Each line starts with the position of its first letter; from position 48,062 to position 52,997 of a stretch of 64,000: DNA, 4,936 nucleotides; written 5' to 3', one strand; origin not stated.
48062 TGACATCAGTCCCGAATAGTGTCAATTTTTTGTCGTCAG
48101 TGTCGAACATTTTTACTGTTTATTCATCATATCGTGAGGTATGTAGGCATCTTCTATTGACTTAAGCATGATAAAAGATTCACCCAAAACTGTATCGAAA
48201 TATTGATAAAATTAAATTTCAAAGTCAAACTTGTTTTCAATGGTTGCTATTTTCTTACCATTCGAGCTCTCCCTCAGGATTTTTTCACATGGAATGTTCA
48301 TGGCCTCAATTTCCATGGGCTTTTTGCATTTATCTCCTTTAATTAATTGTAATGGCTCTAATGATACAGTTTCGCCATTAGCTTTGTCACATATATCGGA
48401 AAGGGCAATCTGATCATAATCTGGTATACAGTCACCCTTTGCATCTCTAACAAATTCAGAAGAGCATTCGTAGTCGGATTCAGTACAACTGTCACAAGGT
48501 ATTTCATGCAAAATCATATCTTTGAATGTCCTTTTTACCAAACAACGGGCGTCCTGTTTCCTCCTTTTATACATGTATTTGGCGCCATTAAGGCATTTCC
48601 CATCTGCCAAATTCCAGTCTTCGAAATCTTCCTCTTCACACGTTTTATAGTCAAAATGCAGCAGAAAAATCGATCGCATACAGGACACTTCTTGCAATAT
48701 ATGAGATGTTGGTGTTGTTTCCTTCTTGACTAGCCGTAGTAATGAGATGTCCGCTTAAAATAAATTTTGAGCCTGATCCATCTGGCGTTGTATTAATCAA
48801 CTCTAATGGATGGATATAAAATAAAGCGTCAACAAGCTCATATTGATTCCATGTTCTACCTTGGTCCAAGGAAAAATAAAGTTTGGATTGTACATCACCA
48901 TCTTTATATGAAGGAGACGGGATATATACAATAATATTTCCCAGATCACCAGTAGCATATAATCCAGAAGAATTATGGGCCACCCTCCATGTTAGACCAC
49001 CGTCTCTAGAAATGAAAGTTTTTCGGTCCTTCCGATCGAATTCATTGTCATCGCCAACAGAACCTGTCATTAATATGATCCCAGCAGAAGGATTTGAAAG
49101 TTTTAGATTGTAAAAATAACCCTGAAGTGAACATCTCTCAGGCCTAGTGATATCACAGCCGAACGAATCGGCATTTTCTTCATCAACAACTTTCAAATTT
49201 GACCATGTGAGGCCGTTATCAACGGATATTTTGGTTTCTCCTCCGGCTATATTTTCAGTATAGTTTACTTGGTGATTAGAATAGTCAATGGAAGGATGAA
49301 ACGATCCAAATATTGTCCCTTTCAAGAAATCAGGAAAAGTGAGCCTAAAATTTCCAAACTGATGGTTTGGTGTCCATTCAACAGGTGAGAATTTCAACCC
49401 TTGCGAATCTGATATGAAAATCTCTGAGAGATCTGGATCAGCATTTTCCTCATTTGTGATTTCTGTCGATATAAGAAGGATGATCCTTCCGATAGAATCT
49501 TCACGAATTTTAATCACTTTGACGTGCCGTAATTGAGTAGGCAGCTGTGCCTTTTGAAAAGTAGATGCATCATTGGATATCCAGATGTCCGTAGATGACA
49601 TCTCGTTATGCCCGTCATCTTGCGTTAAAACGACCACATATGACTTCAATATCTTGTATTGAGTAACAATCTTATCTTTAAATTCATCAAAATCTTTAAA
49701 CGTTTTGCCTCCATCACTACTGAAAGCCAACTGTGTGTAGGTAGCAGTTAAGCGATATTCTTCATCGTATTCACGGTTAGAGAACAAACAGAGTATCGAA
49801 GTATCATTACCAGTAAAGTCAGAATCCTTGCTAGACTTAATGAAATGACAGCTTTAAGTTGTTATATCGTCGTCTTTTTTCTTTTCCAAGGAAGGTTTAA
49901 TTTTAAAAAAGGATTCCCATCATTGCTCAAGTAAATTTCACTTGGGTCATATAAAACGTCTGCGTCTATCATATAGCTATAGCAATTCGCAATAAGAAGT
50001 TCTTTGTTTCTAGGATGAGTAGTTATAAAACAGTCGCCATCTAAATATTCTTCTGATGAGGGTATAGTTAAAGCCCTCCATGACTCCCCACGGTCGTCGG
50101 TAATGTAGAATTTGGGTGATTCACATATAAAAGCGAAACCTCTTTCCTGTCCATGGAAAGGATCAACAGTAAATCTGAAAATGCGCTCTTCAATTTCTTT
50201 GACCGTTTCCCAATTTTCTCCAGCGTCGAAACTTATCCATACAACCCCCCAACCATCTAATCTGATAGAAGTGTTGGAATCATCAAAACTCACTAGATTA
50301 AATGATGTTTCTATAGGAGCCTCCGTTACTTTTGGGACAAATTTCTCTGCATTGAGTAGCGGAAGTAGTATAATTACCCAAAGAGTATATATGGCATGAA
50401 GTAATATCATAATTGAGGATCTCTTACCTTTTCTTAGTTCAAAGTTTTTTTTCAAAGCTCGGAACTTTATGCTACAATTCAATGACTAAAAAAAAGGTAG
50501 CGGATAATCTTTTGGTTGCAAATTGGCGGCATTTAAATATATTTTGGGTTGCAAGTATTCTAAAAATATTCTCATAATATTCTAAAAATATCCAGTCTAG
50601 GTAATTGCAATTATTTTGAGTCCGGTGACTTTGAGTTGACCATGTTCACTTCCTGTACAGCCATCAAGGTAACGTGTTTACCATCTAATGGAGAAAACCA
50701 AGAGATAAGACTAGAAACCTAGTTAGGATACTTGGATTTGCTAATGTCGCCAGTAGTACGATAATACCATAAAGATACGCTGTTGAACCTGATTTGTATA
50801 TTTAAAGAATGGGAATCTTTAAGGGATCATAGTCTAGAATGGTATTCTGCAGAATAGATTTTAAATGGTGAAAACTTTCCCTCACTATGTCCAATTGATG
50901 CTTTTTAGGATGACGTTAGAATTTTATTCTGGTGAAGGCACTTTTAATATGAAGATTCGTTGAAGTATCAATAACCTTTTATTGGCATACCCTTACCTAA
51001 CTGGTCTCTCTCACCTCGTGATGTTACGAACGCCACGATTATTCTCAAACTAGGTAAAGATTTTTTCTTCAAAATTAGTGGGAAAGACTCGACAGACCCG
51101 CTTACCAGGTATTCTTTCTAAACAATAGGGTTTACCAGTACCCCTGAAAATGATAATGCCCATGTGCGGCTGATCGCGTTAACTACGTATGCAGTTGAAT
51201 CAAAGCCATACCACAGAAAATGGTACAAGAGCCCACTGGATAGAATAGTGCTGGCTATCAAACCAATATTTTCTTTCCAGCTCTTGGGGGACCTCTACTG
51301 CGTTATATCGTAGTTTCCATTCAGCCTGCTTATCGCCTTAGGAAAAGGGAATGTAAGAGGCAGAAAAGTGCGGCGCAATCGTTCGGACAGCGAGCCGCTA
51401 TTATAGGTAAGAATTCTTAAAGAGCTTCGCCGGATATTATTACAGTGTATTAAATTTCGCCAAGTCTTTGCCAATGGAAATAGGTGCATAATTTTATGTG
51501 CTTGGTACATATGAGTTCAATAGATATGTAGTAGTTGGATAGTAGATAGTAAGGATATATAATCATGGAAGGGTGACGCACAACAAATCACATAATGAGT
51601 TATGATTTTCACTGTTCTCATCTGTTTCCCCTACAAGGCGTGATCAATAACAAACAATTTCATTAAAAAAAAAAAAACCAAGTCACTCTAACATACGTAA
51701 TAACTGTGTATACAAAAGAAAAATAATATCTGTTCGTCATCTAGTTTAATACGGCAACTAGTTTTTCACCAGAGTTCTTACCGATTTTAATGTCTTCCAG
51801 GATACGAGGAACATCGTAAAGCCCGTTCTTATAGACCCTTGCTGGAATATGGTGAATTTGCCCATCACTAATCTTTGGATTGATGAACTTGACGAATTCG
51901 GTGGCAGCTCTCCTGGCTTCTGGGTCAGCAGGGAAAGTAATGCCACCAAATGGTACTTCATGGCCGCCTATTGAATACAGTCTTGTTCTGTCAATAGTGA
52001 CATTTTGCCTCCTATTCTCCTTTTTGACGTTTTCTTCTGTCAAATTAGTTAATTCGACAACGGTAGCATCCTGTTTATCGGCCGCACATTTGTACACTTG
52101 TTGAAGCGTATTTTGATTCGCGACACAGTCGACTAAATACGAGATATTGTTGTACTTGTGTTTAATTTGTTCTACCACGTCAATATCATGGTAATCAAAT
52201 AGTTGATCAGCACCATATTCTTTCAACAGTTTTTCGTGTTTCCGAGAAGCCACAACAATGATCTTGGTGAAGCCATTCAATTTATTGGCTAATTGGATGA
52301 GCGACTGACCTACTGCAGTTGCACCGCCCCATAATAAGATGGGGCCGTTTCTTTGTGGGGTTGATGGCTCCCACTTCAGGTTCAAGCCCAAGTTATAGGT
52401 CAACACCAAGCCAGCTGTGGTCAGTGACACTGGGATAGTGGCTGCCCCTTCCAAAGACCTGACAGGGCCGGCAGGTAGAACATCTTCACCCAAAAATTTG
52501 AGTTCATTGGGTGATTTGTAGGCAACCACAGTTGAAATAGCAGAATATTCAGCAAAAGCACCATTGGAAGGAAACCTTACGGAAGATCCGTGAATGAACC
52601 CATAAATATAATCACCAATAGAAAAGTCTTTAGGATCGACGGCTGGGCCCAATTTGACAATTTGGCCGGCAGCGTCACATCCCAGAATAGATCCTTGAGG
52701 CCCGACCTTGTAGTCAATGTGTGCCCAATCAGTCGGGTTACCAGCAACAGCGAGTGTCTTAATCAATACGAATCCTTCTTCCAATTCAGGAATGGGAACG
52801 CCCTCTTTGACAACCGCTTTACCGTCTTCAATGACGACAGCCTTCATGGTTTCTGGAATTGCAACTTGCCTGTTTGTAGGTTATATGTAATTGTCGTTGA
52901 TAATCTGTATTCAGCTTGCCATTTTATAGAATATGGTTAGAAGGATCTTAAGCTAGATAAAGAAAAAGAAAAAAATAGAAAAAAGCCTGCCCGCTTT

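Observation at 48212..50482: Subtelomeric VPS10/VTH-like receptor gene decaying into three ORFs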

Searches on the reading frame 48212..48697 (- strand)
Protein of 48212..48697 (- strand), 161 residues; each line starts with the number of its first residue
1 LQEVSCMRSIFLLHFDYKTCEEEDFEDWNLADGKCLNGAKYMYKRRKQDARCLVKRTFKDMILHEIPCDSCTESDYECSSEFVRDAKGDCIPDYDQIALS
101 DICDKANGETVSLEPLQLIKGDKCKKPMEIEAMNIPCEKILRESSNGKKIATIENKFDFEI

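Call 3: search_protein_families(library=pfam, proteins=[window:48212-48697:-], max_evalue=0.01)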
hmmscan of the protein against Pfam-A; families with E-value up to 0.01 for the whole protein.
window:48212-48697:- (161 aa): 1 family
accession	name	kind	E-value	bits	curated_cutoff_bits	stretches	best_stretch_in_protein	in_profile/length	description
PF15901.10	Sortilin_C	-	3.3e-24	86.5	27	1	17-137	36-167/167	Sortilin, neurotensin receptor 3, C-terminal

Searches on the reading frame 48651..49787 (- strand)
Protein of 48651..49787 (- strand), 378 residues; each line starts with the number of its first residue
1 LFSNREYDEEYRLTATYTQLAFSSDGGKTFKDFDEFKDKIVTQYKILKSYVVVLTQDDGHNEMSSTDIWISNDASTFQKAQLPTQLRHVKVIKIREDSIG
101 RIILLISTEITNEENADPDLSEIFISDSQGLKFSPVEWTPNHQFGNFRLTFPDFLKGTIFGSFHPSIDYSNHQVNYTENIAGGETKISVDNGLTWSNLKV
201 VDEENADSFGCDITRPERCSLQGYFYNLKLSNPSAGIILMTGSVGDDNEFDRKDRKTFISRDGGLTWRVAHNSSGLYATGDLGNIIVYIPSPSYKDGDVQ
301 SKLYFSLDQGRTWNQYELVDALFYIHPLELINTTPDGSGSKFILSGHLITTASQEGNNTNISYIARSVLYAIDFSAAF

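Call 3: search_protein_families(library=pfam, proteins=[window:48651-49787:-], max_evalue=0.01)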
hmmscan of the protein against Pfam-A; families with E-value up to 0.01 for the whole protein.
window:48651-49787:- (378 aa): 6 families
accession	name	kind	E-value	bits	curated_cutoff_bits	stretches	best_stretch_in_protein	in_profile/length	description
PF15902.12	Sortilin-Vps10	-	1e-44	153.5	33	1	17-321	148-439/446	Sortilin, neurotensin receptor 3,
PF02012.26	BNR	-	7.5e-10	37.7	27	0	258-268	1-11/12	BNR/Asp-box repeat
PF24316.1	Tli3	-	0.00011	23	27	0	16-57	82-123/129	T6SS Tli3 immunity protein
PF21471.3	Reelin_subrepeat-B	-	0.00027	21.2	27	0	187-206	64-83/127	Reelin subrepeat B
PF13810.12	DUF4185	-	0.002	17.9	39.5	0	2-36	111-145/309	Domain of unknown function (DUF4185)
PF13088.12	BNR_2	-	0.0054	16.6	31.4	0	258-331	85-169/277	BNR repeat-like domain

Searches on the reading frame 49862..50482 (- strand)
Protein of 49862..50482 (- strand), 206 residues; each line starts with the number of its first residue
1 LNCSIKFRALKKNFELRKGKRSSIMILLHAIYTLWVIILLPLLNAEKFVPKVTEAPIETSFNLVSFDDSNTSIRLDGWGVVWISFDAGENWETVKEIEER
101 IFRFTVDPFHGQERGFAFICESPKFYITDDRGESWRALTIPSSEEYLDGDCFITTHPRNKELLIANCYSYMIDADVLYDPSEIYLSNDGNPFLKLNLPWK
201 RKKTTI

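Call 3: search_protein_families(library=pfam, proteins=[window:49862-50482:-], max_evalue=0.01)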
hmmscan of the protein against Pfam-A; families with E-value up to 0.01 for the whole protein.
window:49862-50482:- (206 aa): 2 families
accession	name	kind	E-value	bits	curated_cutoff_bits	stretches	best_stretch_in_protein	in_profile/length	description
PF15902.12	Sortilin-Vps10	-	3.3e-13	49.7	33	1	81-188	3-104/446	Sortilin, neurotensin receptor 3,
PF02012.26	BNR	-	2.9e-05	23.9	27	0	82-93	1-12/12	BNR/Asp-box repeat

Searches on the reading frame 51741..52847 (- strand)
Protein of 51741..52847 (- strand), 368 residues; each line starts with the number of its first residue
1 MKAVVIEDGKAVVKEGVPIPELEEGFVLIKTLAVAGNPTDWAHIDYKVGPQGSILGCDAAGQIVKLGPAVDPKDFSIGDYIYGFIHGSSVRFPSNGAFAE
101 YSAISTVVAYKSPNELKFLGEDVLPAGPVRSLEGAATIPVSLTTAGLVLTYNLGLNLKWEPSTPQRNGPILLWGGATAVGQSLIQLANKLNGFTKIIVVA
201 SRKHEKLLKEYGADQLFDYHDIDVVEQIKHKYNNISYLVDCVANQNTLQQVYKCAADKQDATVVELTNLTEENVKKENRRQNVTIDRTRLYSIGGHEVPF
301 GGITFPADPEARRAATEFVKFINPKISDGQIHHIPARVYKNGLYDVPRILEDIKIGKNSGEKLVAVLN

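Call 3: search_protein_families(library=pfam, proteins=[window:51741-52847:-], max_evalue=0.01)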
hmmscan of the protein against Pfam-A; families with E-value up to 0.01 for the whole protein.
window:51741-52847:- (368 aa): 3 families
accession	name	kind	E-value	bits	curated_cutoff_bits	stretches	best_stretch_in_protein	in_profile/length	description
PF00107.32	ADH_zinc_N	-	3.4e-14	53.3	31.8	1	178-266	1-90/129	Zinc-binding dehydrogenase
PF08240.17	ADH_N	-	1.2e-08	35.5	23.5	1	24-112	2-102/104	Alcohol dehydrogenase GroES-like domain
PF13602.12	ADH_zinc_N_2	-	0.0066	17.8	27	0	212-279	2-67/134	Zinc-binding dehydrogenase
